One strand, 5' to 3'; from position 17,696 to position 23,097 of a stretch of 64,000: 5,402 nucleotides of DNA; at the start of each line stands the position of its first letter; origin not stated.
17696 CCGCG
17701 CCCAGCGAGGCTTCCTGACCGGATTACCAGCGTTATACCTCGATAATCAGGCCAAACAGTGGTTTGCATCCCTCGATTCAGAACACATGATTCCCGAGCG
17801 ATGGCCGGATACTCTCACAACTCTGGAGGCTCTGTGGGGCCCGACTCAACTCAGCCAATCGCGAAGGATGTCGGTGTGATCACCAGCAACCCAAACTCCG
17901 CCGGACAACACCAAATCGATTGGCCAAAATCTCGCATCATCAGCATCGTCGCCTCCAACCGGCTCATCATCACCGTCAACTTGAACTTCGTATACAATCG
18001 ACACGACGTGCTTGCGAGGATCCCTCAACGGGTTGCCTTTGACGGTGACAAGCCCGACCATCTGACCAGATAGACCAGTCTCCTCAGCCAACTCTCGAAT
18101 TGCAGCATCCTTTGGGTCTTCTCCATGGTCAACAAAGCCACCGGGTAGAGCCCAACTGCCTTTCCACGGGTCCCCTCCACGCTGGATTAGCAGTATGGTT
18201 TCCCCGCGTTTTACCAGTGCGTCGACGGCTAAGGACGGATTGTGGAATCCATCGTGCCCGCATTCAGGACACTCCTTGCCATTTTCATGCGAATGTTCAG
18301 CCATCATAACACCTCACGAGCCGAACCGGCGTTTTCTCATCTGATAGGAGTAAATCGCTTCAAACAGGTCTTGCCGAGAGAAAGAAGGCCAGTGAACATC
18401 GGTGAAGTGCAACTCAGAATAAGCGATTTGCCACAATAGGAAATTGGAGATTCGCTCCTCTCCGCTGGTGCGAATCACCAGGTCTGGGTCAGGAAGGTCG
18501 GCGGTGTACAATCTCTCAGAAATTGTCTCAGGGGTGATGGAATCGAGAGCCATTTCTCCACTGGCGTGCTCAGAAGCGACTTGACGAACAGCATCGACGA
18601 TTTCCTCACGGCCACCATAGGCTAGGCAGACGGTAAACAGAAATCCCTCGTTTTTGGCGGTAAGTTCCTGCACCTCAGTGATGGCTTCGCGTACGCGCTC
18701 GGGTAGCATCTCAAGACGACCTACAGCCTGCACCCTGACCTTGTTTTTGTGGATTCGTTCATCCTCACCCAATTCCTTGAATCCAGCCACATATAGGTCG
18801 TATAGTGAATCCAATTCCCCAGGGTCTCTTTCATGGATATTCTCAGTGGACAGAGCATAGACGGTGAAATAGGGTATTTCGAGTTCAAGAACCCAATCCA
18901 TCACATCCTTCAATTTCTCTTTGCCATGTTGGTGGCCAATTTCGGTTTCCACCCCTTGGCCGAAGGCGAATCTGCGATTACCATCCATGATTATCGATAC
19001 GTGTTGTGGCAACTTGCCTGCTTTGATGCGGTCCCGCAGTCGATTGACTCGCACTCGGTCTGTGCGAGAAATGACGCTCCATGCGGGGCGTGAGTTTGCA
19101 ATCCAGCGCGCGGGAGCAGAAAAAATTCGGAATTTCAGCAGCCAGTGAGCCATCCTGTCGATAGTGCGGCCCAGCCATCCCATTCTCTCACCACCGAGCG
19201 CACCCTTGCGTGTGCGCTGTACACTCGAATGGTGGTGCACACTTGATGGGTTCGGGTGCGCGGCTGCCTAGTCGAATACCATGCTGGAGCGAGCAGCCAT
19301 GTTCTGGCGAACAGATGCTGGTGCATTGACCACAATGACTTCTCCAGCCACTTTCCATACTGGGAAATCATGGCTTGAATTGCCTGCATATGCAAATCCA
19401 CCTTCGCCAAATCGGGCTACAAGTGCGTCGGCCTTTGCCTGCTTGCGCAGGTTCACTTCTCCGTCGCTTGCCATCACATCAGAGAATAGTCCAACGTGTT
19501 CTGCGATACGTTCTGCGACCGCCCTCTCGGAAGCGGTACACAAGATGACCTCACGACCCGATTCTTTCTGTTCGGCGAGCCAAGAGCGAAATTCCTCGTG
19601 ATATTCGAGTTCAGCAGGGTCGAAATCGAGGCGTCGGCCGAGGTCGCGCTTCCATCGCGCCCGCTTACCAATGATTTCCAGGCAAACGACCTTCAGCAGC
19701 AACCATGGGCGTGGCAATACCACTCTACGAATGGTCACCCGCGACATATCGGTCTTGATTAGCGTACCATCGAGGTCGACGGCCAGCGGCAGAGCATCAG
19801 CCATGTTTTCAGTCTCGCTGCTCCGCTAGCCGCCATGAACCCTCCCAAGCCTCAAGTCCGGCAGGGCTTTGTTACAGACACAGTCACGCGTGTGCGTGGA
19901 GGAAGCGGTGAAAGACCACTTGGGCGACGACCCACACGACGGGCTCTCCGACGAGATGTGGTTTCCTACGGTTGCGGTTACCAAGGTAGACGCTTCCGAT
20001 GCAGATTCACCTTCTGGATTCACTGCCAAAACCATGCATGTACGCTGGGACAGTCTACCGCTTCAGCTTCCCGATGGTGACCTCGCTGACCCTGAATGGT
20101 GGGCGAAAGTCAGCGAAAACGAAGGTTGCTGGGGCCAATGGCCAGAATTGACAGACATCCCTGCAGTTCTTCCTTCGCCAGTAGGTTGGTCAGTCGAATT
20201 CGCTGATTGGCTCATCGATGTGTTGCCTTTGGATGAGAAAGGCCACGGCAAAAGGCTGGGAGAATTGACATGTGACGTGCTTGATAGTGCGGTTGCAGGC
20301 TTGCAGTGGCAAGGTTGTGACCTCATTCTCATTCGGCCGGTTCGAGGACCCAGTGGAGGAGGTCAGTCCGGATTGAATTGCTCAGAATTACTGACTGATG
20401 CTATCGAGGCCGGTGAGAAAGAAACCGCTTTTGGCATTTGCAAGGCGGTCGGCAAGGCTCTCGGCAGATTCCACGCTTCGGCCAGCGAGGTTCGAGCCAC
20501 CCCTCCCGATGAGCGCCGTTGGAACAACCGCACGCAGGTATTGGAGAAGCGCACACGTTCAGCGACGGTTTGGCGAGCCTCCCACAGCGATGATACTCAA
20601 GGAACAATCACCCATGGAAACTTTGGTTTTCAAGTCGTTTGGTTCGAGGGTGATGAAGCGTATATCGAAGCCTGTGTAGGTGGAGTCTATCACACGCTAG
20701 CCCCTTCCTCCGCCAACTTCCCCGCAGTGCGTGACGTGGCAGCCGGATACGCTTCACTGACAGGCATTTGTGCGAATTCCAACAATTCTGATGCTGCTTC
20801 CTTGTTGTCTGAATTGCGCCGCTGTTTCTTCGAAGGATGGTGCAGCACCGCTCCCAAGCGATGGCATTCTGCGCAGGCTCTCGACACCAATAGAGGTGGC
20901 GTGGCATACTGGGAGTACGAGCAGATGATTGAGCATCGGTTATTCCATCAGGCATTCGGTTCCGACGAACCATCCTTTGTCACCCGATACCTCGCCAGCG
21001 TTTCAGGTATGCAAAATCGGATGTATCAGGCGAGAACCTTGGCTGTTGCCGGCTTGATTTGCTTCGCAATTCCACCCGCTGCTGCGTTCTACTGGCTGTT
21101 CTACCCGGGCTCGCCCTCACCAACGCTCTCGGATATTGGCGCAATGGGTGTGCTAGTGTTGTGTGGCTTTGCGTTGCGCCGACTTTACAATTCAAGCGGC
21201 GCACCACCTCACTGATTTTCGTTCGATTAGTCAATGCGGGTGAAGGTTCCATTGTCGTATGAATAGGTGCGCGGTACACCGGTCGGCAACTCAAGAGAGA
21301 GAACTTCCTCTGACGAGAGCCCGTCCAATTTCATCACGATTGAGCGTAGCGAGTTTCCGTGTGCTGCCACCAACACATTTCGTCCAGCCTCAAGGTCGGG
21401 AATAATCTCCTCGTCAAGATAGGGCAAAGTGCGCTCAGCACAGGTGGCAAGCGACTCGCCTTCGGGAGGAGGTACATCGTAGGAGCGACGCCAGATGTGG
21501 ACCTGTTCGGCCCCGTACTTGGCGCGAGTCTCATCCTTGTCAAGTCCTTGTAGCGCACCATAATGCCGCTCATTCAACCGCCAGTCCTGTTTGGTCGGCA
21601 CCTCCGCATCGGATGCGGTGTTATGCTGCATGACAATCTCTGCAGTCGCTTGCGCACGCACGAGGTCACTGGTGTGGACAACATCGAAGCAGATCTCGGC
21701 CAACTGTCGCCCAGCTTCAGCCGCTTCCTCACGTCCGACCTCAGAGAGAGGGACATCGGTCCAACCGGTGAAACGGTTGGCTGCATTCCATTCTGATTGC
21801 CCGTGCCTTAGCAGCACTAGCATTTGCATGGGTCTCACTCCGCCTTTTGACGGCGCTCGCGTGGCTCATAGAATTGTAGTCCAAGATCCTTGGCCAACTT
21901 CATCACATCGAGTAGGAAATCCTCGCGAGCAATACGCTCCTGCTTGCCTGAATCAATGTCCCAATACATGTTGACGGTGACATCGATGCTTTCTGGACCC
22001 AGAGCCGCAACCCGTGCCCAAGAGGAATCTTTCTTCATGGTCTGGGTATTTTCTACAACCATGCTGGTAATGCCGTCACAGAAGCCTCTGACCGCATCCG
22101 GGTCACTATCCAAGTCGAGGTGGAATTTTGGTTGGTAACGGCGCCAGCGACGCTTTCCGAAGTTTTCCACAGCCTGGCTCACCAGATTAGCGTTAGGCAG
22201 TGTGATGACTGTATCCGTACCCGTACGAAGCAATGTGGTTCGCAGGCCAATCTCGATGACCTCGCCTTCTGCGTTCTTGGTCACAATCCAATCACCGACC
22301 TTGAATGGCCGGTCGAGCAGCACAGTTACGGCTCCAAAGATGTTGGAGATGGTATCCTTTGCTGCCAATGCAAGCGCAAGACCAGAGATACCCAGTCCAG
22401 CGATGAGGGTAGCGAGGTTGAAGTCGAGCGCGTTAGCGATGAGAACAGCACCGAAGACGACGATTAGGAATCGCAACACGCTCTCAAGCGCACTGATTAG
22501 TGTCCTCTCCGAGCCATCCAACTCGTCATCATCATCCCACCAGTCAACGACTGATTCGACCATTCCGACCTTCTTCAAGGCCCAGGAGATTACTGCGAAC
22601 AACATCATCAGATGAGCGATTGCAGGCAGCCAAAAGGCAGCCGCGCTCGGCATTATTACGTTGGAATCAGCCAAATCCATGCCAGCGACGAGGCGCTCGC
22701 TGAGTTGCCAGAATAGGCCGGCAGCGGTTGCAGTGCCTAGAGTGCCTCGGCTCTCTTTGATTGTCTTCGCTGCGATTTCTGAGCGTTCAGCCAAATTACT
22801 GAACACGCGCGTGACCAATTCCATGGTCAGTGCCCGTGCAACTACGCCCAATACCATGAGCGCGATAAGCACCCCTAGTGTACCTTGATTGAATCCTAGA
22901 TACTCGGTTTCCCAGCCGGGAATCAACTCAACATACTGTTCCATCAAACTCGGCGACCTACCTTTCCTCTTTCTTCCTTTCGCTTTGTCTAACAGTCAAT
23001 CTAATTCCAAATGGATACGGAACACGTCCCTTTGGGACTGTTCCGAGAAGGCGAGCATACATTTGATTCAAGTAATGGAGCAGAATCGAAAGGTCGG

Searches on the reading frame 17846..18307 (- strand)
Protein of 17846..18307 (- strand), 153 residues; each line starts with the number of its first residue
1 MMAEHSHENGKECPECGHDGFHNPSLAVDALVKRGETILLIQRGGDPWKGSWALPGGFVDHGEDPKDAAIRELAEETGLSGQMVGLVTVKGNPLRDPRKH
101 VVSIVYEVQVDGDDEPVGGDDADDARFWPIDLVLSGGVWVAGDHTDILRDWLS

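Call 57: search_protein_families(library=pfam, proteins=[window:17846-18307:-], max_evalue=0.001)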
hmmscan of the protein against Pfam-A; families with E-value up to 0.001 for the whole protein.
window:17846-18307:- (153 aa): 2 families
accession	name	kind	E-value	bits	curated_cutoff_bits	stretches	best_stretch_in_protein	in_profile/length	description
PF00293.34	NUDIX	-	4.4e-25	88.7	21.1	1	26-133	4-118/134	NUDIX domain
PF14815.12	NUDIX_4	-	0.00024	21.3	35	1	31-82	5-54/113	NUDIX domain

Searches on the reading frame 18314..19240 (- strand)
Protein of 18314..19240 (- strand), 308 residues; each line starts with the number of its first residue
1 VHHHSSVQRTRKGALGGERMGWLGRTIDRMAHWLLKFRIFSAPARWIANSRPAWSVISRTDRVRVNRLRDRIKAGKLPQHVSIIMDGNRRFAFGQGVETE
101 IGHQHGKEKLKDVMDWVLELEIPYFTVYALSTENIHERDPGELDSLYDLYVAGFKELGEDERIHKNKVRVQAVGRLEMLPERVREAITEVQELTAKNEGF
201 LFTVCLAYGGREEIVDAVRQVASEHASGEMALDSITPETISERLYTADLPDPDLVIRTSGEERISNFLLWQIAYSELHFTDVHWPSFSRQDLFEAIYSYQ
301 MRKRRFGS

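Call 57: search_protein_families(library=pfam, proteins=[window:18314-19240:-], max_evalue=0.001)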
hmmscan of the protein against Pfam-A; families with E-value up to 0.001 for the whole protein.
window:18314-19240:- (308 aa): 1 family
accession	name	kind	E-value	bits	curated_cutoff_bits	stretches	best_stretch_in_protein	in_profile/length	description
PF01255.24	Prenyltransf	-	7.8e-77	258.2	27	1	84-307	1-219/219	Putative undecaprenyl diphosphate synthase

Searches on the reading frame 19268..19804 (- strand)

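Call 57: search_protein_families(library=pfam, proteins=[window:19268-19804:-], max_evalue=0.001)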
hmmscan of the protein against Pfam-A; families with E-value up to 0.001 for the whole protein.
window:19268-19804:- (178 aa): 2 families
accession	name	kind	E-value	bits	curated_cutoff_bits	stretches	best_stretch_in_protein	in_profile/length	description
PF12710.13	HAD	-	3e-12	47.8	27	1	9-149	3-187/189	haloacid dehalogenase-like hydrolase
PF00702.32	Hydrolase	-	0.00016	22.6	26.4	0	41-118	74-151/191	haloacid dehalogenase-like hydrolase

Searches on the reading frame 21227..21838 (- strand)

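Call 56: search_protein_families(library=pfam, proteins=[window:21227-21838:-], max_evalue=0.001)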
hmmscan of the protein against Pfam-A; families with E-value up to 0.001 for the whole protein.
window:21227-21838:- (203 aa): 1 family
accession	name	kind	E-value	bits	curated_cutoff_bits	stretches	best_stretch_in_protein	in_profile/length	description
PF00300.27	His_Phos_1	-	1.3e-44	152.6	21.7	1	7-198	1-185/194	Histidine phosphatase superfamily (branch 1)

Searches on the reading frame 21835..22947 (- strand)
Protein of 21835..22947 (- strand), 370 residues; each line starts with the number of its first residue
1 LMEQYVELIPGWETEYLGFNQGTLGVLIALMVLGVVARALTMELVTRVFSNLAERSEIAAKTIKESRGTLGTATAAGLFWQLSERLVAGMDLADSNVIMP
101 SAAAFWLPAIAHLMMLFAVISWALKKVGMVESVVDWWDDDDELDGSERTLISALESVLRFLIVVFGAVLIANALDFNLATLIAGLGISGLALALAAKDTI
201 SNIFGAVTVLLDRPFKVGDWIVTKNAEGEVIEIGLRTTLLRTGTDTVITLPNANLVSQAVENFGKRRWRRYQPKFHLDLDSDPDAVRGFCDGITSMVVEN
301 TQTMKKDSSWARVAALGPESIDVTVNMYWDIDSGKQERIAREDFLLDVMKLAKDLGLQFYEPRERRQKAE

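Call 56: search_protein_families(library=pfam, proteins=[window:21835-22947:-], max_evalue=0.001)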
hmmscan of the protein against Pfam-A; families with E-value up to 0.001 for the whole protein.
window:21835-22947:- (370 aa): 2 families
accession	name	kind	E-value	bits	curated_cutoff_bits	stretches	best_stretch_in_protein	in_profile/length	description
PF00924.24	MS_channel_2nd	-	7.6e-21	74.4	20.2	1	198-263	1-66/68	Mechanosensitive ion channel, beta-domain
PF21088.3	MS_channel_1st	-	5.7e-06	26.7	23.1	1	157-197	2-42/42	Mechanosensitive ion channel, transmembrane helices 2/3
